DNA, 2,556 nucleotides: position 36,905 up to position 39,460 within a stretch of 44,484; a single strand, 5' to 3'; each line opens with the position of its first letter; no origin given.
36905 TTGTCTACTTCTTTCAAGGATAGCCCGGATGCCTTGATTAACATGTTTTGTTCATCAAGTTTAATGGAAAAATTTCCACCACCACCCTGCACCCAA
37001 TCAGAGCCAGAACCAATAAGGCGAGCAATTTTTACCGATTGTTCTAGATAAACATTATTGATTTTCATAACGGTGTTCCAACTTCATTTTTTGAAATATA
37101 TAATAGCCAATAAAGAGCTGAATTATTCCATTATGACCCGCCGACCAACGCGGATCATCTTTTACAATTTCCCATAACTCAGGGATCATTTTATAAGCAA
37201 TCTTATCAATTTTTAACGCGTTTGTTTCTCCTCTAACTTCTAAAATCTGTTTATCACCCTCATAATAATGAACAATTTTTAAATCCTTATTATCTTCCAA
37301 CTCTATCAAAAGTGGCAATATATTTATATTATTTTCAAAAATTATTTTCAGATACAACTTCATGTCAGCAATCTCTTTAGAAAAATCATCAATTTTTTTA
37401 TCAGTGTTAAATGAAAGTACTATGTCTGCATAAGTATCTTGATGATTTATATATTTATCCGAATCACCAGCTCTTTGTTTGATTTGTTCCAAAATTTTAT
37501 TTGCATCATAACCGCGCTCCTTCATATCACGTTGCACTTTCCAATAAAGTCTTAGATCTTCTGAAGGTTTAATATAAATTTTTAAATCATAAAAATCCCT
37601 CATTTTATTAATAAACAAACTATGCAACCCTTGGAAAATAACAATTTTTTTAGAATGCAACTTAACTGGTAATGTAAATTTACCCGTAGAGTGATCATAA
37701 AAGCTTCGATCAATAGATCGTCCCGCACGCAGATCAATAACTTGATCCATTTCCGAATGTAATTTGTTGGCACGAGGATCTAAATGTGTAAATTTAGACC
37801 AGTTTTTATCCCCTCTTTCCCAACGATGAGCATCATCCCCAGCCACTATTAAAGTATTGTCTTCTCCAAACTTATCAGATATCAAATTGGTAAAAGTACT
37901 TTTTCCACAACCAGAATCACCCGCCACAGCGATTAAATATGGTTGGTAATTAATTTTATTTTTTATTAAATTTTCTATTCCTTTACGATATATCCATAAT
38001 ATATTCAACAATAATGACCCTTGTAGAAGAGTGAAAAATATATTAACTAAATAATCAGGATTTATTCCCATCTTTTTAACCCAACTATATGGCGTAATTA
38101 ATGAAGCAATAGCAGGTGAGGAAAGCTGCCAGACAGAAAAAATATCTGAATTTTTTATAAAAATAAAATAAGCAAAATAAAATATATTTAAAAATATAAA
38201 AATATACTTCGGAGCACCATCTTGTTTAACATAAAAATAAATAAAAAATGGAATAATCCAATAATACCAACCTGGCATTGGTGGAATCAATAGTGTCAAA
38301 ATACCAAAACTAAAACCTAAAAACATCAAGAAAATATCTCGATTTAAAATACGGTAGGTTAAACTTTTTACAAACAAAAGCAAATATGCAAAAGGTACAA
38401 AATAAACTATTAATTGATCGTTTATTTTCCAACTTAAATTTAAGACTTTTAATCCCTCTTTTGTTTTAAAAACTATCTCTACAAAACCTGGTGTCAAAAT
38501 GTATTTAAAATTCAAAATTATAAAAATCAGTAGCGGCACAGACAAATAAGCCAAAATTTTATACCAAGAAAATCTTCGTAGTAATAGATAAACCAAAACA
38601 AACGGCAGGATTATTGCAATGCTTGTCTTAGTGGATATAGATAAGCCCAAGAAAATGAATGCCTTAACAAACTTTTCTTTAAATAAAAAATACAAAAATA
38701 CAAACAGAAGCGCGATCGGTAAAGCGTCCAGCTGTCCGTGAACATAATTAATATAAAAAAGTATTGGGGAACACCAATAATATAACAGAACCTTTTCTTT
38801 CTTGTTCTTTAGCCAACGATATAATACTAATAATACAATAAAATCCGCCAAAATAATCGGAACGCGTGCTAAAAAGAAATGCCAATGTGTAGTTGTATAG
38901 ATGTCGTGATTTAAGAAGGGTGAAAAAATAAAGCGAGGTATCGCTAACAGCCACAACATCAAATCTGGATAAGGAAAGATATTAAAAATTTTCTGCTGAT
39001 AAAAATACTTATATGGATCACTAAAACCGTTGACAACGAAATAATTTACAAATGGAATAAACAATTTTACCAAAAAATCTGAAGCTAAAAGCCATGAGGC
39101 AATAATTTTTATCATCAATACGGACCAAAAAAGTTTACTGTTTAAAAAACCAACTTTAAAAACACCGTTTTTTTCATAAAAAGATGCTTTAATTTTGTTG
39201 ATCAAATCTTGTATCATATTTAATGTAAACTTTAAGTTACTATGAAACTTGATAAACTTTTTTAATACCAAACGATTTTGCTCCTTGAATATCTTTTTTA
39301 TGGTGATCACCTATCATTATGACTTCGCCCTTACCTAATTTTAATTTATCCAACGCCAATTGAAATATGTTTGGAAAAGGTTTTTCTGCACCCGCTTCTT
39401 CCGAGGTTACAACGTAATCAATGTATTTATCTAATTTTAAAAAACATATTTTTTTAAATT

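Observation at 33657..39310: Unassigned activation module: GT-C membrane domain fused to a PRK/uridine-kinase-type kinase, then an aldolase-II-fold protein, two tandem nucleotidyltransferases and a GDPD-fold protein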

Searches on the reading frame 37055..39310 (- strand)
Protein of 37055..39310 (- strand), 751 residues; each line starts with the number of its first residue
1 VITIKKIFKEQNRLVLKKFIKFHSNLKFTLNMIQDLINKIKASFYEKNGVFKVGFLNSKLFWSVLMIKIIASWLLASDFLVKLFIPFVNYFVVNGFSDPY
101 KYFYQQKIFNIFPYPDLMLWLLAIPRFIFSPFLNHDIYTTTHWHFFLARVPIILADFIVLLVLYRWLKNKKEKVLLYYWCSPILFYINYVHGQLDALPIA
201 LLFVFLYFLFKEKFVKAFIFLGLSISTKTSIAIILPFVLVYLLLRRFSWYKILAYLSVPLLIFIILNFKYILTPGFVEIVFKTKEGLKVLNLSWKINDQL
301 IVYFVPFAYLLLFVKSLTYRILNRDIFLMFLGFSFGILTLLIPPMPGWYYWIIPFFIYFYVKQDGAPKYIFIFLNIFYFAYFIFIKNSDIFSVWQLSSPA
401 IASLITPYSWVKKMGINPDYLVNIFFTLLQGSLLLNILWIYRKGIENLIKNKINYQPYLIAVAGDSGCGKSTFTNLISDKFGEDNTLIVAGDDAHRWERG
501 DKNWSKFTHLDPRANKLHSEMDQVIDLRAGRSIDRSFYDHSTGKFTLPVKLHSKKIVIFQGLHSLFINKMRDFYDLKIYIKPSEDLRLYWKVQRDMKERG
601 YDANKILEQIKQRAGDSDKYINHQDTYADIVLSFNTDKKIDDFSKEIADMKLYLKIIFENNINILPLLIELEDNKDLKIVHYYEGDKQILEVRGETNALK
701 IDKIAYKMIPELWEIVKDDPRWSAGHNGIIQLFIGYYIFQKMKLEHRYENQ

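Call 3: search_protein_families(library=pfam, proteins=[window:37055-39310:-], max_evalue=0.01)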
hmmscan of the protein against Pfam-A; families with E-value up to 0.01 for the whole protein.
window:37055-39310:- (751 aa): 3 families
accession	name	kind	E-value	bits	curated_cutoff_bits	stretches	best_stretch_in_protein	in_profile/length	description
PF00485.24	PRK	-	1.7e-40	139.4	22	1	459-638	1-193/196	Phosphoribulokinase / Uridine kinase family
PF00005.33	ABC_tran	-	0.0036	18.4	25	1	459-496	13-51/137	ABC transporter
PF13238.12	AAA_18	-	0.0098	16.8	29.4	0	460-608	1-120/128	AAA domain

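Call 5: search_protein_families(library=ncbifam, proteins=[window:37055-39310:-], max_evalue=0.01)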
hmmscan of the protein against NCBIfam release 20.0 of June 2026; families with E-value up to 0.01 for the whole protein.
window:37055-39310:- (751 aa): 9 families
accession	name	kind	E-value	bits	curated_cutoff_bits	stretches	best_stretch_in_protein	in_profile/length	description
NF005655.0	PRK07429.1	subfamily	6.9e-63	212.8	236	1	456-704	7-261/326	phosphoribulokinase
TIGR00235.1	udk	equivalog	3.3e-23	82.4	220.3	1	457-639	6-192/207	uridine kinase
NF004018.0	PRK05480.1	equivalog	3.5e-23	82.2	180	1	455-639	4-192/210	uridine kinase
NF011997.0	PRK15453.1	equivalog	4.8e-10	39.3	362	1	459-630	7-203/290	phosphoribulokinase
NF006085.0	PRK08233.1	equivalog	6e-05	22.9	198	1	454-647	2-177/184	hypothetical protein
TIGR00152.1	TIGR00152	equivalog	0.0028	17.5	65.55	0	459-481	1-23/188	dephospho-CoA kinase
NF006746.0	PRK09270.1-5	subfamily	0.0029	16.6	250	0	446-483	10-47/210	nucleoside/nucleotide kinase family protein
TIGR03608.1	L_ocin_972_ABC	subfamily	0.0048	16.4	254.85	1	459-484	26-51/206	putative bacteriocin export ABC transporter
TIGR00554.2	panK_bact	equivalog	0.0049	16.2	235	0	449-477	73-102/310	type I pantothenate kinase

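Call 7: find_encoding_contigs(protein=window:37055-39310:-, flank=10000, max_places=6)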
Protein window:37055-39310:- (751 aa): no gene with exactly this product is on record in the collection.

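Call 8: find_homologous_proteins(query=window:37055-39310:-)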
Query window:37055-39310:- (751 aa): 461 proteins with E <= 0.001 among 8000 candidates; the best 120 are listed.
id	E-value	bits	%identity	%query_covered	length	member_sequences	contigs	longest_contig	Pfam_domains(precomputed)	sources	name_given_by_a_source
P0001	0.0e+0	1542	93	96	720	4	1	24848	PF00485.25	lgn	-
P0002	0.0e+0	1312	78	96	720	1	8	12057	PF00485.25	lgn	-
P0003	0.0e+0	1305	77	96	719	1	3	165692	PF00485.25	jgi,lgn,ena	jgi:uridine kinase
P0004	0.0e+0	1138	69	96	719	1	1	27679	PF00485.25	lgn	-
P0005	0.0e+0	1125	68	96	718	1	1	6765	PF00485.25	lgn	-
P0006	3.5e-278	943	56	97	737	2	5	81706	PF00485.25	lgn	-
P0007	4.3e-270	917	57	95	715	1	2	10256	PF00485.25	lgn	-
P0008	3.5e-268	910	56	95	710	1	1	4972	PF00485.25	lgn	-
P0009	4.7e-265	900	53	95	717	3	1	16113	PF00485.25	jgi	jgi:uridine kinase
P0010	5.4e-264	897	55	94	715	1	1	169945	PF00485.25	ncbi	-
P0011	4.3e-263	894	57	95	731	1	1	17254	PF00485.25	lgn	-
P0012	7.8e-262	889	56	95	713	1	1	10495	PF00485.25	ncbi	-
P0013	1.4e-257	875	56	93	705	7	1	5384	PF00485.25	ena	-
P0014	6.4e-255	867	55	93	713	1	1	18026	PF00485.25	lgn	-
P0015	2.7e-254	864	51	96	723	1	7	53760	PF00485.25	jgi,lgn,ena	-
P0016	1.3e-252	859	52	94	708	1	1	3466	PF00485.25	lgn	-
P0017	2.6e-251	855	53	92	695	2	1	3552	PF00485.25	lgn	-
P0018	5.8e-250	850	54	95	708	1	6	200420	PF06414.19,PF00485.25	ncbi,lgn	-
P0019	1.5e-249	849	53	97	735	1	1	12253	PF00485.25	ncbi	-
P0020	3.0e-249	848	55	92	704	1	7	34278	PF00485.25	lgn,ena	-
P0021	5.3e-248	844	51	94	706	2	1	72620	PF00485.25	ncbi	-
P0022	6.6e-247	840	54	93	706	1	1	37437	PF00485.25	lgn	-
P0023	7.2e-247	840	53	95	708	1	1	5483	PF00485.25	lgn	-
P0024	8.1e-247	840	52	93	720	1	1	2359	PF00485.25,PF13238.13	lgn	-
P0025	2.2e-245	835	51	95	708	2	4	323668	PF00485.25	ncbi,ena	-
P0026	2.3e-244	832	50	94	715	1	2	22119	PF00485.25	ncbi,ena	ncbi:MAG: hypothetical protein AAB740_01750 [Patescibacteria group bacterium]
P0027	4.0e-244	831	52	95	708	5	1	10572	PF00485.25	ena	-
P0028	3.2e-243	828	51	95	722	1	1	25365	PF00485.25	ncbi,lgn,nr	ncbi:hypothetical protein JXA59_01255 [Patescibacteria group bacterium]|nr:hypothetical protein [Pat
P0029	2.2e-241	822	58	81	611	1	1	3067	PF00485.25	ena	-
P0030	4.5e-241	821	50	94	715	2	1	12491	PF00485.25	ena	-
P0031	7.3e-241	820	50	94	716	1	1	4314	PF00485.25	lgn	-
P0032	1.5e-239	816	51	95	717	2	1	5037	PF00485.25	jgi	-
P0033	3.7e-239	814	51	92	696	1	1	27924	PF00485.25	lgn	-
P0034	4.7e-239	814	52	93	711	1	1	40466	PF00485.25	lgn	-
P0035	8.8e-238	810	50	93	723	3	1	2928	PF00485.25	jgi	jgi:uridine kinase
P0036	1.7e-232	792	49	94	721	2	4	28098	PF00485.25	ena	-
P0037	5.6e-231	787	79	56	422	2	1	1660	PF00485.25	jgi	jgi:uridine kinase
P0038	2.0e-230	786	50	95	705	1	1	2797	PF00485.25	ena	-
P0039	4.8e-229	781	48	94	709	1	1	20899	PF00485.25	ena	-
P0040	3.5e-228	778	49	95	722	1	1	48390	PF00485.25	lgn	-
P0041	4.7e-228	778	52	88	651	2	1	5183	PF00485.25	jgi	jgi:uridine kinase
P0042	1.2e-227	776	48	94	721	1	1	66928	PF00485.25,PF26314.1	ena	-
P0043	5.2e-225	768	48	96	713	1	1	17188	PF00485.25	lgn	-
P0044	5.9e-224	764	49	94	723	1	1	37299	PF00485.25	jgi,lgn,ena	-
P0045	1.4e-221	756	49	93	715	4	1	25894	PF00485.25,PF03155.22,PF26314.1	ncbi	-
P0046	5.9e-221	754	48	94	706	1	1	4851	PF00485.25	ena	-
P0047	1.5e-220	753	48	95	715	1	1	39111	PF00485.25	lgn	-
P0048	6.1e-220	751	48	94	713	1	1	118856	PF00485.25,PF03155.22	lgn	-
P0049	1.0e-219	750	48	95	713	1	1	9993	PF00485.25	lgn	-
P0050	2.5e-218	746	54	80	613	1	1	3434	PF00485.25,PF13238.13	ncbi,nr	ncbi:MAG: hypothetical protein Q7S36_02335, partial [Candidatus Liptonbacteria bacterium]|nr:hypothe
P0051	3.9e-216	738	48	95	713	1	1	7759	PF00485.25,PF03155.22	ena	-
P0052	7.8e-216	737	47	94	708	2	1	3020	PF00485.25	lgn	-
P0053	9.0e-216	737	46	95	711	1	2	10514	PF00485.25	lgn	-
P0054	1.3e-215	737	46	95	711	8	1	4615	PF00485.25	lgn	-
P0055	1.8e-215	736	46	94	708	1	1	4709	PF00485.25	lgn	-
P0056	4.2e-215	735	49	93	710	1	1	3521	PF00485.25,PF03155.22,PF26314.1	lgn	-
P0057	3.6e-212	725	46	94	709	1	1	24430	PF00485.25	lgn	-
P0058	2.0e-211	723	48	95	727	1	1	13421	PF00485.25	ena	-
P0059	5.3e-210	718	48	94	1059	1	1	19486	PF00596.28,PF00485.25,PF26314.1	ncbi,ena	-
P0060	2.4e-209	716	48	94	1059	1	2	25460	PF00596.28,PF00485.25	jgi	jgi:uridine kinase/rhamnose utilization protein RhaD (predicted bifunctional aldolase and dehydrogen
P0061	3.0e-209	716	46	95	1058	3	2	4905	PF00596.28,PF00485.25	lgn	-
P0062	6.9e-209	714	46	94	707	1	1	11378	PF00485.25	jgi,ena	-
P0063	9.8e-209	714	46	93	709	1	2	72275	PF00485.25,PF26314.1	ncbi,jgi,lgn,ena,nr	ncbi:MAG: hypothetical protein M0P76_03155 [Candidatus Pacebacteria bacterium]|jgi:uridine kinase|nr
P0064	3.1e-208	712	46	95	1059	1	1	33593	PF00596.28,PF00485.25,PF26314.1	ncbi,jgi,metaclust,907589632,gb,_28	metaclust:\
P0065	4.4e-208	712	46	94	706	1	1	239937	PF00485.25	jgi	jgi:uridine kinase/Gpi18-like mannosyltransferase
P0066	7.1e-208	711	48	94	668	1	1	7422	PF00485.25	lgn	-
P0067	2.2e-207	709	47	94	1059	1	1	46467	PF00596.28,PF00485.25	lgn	-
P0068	3.2e-207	709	44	94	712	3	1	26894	PF00485.25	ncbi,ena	-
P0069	3.6e-207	709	45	95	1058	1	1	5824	PF00596.28,PF00485.25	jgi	jgi:uridine kinase/ribulose-5-phosphate 4-epimerase/fuculose-1-phosphate aldolase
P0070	2.9e-205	702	44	95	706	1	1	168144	PF00485.25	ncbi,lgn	-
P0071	3.2e-205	702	46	94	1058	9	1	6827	PF00596.28,PF00485.25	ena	-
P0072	2.1e-204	700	43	94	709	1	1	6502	PF00485.25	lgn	-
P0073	5.6e-204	698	46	93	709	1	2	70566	PF00485.25,PF26314.1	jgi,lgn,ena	jgi:uridine kinase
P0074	6.5e-204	698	47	94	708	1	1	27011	PF00485.25,PF26314.1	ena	-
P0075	7.2e-204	698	46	95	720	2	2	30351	PF00485.25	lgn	-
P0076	2.5e-203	696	45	94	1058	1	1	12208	PF00596.28,PF00485.25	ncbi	-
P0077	7.2e-203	694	45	94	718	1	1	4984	PF00485.25,PF03155.22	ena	-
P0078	1.1e-202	694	45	95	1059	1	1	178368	PF00596.28,PF00485.25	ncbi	-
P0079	7.1e-202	691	46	93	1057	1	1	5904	PF00596.28,PF00485.25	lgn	-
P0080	1.3e-201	690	43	95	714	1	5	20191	PF00485.25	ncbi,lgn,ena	-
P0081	1.8e-201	690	45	93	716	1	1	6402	PF00485.25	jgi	jgi:uridine kinase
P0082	3.8e-201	689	46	92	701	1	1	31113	PF00485.25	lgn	-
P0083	6.5e-200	685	45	95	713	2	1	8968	PF00485.25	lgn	-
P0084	8.3e-200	684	45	94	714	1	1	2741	PF00485.25,PF03155.22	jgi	jgi:uridine kinase/Gpi18-like mannosyltransferase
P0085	1.5e-199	683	45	92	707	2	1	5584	PF00485.25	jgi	-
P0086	4.0e-199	682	44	94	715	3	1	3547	PF00485.25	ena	-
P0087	1.9e-198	680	44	95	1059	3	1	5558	PF00596.28,PF00485.25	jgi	-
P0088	2.6e-198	679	45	94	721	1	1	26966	PF00485.25,PF03155.22,PF26314.1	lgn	-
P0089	3.7e-198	679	45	94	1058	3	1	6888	PF00596.28,PF00485.25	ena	-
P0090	1.5e-197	677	45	94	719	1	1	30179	PF00485.25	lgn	-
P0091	1.6e-197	677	43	93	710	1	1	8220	PF00485.25,PF03155.22,PF26314.1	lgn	-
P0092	7.5e-197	675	46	93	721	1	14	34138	PF00485.25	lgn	-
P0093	7.6e-197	675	46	91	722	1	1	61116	PF00485.25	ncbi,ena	-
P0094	8.4e-197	674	45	94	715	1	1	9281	PF00485.25,PF26314.1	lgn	-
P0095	2.1e-196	673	47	92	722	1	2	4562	PF00485.25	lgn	-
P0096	3.2e-196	672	45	95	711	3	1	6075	PF00485.25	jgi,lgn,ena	-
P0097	6.9e-196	671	44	93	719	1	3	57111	PF00485.25,PF26314.1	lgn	-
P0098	8.7e-196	671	44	94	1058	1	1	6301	PF00596.28,PF00485.25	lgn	-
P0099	1.7e-195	670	46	92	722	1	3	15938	PF00485.25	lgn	-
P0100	2.0e-195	670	45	94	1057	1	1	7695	PF00596.28,PF00485.25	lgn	-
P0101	5.5e-195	668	46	89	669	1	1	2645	PF00485.25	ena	-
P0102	1.4e-194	667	46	92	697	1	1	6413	PF00485.25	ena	-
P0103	1.1e-193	664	45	92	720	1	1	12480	PF00485.25,PF13238.13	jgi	jgi:uridine kinase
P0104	2.2e-193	663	46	94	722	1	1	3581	PF00485.25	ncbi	-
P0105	2.3e-193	663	43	93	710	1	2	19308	PF00485.25,PF05208.20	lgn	-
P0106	3.5e-193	662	45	94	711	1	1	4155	PF00485.25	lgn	-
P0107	5.8e-193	662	44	92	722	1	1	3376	PF00485.25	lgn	-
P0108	6.1e-193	662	42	94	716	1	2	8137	PF00485.25,PF26314.1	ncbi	-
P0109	8.3e-193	661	53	73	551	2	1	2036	PF00485.25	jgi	-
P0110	1.2e-192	661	45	94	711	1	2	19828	PF00485.25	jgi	jgi:uridine kinase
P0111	1.9e-192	660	42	94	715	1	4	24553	PF00485.25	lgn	-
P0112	4.7e-192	659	43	93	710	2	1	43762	PF00485.25,PF26314.1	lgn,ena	-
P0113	1.3e-191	657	42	100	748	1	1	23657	PF00485.25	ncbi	-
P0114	6.2e-191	655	43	94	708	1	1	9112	PF00485.25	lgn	-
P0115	7.5e-191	655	45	94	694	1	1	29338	PF09594.17,PF00485.25,PF03155.22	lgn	-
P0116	8.9e-190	651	44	91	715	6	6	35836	PF00485.25,PF03155.22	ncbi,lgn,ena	-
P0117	2.0e-189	650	44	91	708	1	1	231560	PF00485.25,PF03155.22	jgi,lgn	jgi:uridine kinase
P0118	2.5e-189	650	45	93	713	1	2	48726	PF00485.25,PF13555.13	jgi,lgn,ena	jgi:uridine kinase/Gpi18-like mannosyltransferase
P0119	2.5e-189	650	44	92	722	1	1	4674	PF00485.25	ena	-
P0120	6.6e-189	648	44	96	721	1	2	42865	PF00485.25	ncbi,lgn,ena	-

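Call 10: find_encoding_contigs(protein=P0078, flank=10000, max_places=2)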
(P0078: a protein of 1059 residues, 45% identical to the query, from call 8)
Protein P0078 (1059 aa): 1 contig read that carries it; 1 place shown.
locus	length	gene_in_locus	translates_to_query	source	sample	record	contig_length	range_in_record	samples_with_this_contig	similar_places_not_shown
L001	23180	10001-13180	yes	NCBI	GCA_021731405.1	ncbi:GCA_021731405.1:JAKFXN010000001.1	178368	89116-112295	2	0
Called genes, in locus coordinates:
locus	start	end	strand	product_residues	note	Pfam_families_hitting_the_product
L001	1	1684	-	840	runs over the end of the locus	PF07517:SecA_DEAD, PF01043:SecA_PP_bind, PF21090:P-loop_SecA, PF07516:SecA_SW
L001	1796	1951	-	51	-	-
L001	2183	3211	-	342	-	PF01565:FAD_binding_4, PF02873:MurB_C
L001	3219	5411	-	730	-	PF04932:Wzy_C, PF13428:TPR_14 (faint), PF14559:TPR_19 (faint), PF23914:TPR_CcmH_CycH (faint), PF13432:TPR_16 (faint), PF07719:TPR_2 (faint), PF13424:TPR_12 (faint), PF24575:TPR_Slam (faint)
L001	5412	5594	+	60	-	-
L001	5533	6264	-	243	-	PF01467:CTP_transf_like, PF01050:MannoseP_isomer (weak)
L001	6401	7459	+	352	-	PF01370:Epimerase, PF02719:Polysacc_synt_2 (weak), PF04321:RmlD_sub_bind, PF16363:GDP_Man_Dehyd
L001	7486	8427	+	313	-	PF01370:Epimerase, PF04321:RmlD_sub_bind, PF16363:GDP_Man_Dehyd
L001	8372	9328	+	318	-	PF03721:UDPG_MGDP_dh_N, PF00984:UDPG_MGDP_dh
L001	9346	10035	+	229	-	PF00702:Hydrolase, PF13419:HAD_2, PF13242:Hydrolase_like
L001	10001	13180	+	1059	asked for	PF00485:PRK, PF00596:Aldolase_II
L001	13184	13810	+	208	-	-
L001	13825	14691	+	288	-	PF00483:NTP_transferase (weak), PF12804:NTP_transf_3 (weak)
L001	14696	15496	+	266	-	PF12804:NTP_transf_3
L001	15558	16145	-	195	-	-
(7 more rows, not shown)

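Call 11: find_encoding_contigs(protein=P0025, flank=10000, max_places=2)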
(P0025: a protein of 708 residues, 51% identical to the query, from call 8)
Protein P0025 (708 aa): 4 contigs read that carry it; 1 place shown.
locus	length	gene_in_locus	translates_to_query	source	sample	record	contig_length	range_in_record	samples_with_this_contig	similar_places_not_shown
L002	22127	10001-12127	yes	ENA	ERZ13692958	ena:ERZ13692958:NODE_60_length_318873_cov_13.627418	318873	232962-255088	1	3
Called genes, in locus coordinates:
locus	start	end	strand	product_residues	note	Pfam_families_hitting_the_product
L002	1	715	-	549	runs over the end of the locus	PF00496:SBP_bac_5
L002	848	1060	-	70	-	PF03840:SecG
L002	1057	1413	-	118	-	PF04020:Phage_holin_4_2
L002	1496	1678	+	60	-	-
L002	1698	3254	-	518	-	PF01676:Metalloenzyme, PF06415:iPGM_N, PF01663:Phosphodiest (weak)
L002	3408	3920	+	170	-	-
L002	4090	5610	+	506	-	PF12072:RNase_Y_N, PF00013:KH_1 (weak), PF01966:HD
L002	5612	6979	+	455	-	PF04932:Wzy_C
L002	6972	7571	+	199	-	-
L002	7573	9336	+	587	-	PF13522:GATase_6, PF13537:GATase_7, PF00733:Asn_synthase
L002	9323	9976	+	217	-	PF00702:Hydrolase, PF13419:HAD_2, PF13242:Hydrolase_like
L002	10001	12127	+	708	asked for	PF00485:PRK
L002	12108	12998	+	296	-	PF00596:Aldolase_II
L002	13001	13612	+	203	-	-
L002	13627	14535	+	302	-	-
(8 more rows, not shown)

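Call 21: find_related_loci(query=A1, collection=genome_contigs, flank=10000)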
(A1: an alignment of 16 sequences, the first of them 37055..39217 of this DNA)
Query A1 (720 aa) in genome_contigs; peptide patterns used: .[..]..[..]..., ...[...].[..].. (x = any residue, [..] = any of these).
181 stretches matched a pattern; 156 encode a relative of the query (tblastn E <= 1e-3); the best 80 are kept; 80 distinct loci.
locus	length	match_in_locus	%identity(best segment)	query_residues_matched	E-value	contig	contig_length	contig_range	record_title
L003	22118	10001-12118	55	10-715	0e+0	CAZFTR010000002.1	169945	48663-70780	MAG TPA_asm: uncultured Gammaproteobacteria bacterium isolate SRP167671_co2_209 genome assembly, contig: NODE_73_length_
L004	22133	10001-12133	53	5-716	0e+0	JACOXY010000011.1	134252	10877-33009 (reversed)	MAG: Candidatus Liptonbacteria bacterium isolate NC_groundwater_165_Ag_S-0.1um_43_15 S4_GD2017_2_S1_scaffold_210, whole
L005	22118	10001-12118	51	5-720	0e+0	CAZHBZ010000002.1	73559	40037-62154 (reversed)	MAG TPA_asm: uncultured Candidatus Saccharibacteria bacterium isolate SRP278252_co2_848 genome assembly, contig: NODE_53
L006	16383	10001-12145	51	3-715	0e+0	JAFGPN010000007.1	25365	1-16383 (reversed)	MAG: Patescibacteria group bacterium isolate Zod_Metabat.691 k87_1471121, whole genome shotgun sequence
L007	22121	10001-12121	55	1-716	0e+0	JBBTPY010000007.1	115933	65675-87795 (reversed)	MAG: Patescibacteria group bacterium isolate H52-bin120_1 H52_bin120_1_000000000007, whole genome shotgun sequence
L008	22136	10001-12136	49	5-714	0e+0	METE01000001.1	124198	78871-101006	MAG: candidate division Kazan bacterium RIFCSPLOWO2_01_FULL_48_13 rifcsplowo2_01_scaffold_1107, whole genome shotgun seq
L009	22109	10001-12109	48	12-714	0e+0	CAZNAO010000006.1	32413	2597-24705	MAG TPA_asm: uncultured Gammaproteobacteria bacterium isolate SRP329715_co1_182 genome assembly, contig: NODE_1885_lengt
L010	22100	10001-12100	49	15-714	0e+0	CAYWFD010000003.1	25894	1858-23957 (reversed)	MAG TPA_asm: uncultured Gammaproteobacteria bacterium isolate binchicken_co326_112 genome assembly, contig: NODE_851_len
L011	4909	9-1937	51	79-720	0e+0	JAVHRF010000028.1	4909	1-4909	MAG: Candidatus Paceibacterota bacterium isolate WB01no19_45_9 NODE_15108_length_4909_cov_6.416152, whole genome shotgun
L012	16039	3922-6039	48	5-711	0e+0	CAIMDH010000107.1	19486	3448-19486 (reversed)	uncultured bacterium isolate ErkenSummer_bin-2863 genome assembly, contig: bin-2863:107/147, whole genome shotgun sequen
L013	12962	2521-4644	45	5-715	0e+0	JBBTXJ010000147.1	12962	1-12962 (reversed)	MAG: Patescibacteria group bacterium isolate H51-bin222_1 H51_bin222_1_000000000147, whole genome shotgun sequence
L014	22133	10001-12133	46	1-715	0e+0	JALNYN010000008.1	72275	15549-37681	MAG: Candidatus Paceibacterota bacterium isolate SO_2017_GW1 bin 180 NODE_2137_length_72275_cov_2.683581_OW334_2017, who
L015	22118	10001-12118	46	5-712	0e+0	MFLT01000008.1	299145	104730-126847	MAG: Candidatus Kaiserbacteria bacterium RIFCSPLOWO2_01_FULL_45_25 rifcsplowo2_01_scaffold_520, whole genome shotgun seq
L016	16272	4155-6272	46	5-712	0e+0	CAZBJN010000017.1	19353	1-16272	MAG TPA_asm: uncultured Candidatus Saccharibacteria bacterium isolate SRP062349_co2_256 genome assembly, contig: NODE_15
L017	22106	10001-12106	44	6-717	0e+0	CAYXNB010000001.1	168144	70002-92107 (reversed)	MAG TPA_asm: uncultured Candidatus Saccharibacteria bacterium isolate SRP093185_co1_2 genome assembly, contig: NODE_11_l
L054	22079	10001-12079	42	15-713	2e-170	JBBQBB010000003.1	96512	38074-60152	MAG: Bacteroidia bacterium isolate Co_metawrap_1406 Cmw_1406_k141_1855326_length_96512_cov_15.9994, whole genome shotgun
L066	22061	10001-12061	40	12-712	7e-163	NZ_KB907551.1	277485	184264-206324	Eudoraea adriatica DSM 19308 G504DRAFT_scaffold00006.6, whole genome shotgun sequence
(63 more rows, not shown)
